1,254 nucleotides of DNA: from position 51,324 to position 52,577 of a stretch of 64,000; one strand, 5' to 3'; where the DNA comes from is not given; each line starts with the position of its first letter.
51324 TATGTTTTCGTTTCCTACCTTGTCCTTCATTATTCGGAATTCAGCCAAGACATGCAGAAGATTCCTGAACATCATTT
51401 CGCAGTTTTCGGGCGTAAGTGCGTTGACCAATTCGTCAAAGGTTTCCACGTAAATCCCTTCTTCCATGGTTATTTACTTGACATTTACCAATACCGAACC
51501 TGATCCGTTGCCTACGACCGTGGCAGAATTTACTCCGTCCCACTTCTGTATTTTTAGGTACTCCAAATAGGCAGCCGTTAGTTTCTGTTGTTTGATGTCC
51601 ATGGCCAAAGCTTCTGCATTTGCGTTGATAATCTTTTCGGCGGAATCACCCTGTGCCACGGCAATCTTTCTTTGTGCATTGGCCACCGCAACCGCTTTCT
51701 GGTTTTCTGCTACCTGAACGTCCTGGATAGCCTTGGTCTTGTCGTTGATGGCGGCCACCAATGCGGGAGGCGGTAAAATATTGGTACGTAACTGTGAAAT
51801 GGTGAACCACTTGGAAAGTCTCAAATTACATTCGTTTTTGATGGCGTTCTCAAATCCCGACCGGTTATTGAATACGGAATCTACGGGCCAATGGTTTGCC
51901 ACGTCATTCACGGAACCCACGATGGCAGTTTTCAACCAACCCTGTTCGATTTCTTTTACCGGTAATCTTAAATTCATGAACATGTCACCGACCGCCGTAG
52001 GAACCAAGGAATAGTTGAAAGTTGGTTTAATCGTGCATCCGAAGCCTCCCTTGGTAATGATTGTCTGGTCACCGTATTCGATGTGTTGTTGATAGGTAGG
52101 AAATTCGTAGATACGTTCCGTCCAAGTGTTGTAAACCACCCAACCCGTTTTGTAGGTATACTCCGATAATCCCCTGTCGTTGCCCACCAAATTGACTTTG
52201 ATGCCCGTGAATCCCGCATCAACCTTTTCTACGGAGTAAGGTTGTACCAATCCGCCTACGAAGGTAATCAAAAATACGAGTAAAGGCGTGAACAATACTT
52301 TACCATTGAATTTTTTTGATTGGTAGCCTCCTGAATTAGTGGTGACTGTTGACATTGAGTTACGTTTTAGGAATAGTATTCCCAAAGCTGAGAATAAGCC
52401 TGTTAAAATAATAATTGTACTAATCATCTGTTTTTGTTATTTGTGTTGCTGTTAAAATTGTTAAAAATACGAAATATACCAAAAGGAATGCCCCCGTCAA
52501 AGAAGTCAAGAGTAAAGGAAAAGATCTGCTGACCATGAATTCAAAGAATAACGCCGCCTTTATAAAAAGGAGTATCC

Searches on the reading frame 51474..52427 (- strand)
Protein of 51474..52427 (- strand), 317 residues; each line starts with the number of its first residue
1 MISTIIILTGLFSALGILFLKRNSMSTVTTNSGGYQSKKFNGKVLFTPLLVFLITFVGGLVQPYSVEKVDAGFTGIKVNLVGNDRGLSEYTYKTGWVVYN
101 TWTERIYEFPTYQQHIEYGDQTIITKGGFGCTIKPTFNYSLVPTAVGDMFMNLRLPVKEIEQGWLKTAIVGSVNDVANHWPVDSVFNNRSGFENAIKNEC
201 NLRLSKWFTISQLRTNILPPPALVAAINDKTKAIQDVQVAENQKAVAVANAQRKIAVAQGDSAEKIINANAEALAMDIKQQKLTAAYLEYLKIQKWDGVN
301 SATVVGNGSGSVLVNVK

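Call 22: search_protein_families(library=phrogs, proteins=[window:51474-52427:-], max_evalue=0.00001)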
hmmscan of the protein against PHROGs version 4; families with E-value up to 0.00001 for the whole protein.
window:51474-52427:- (317 aa): 1 family
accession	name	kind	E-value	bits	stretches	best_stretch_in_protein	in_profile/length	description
phrog_200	-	other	4.3e-45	155.4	1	11-316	52-359/379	lipoprotein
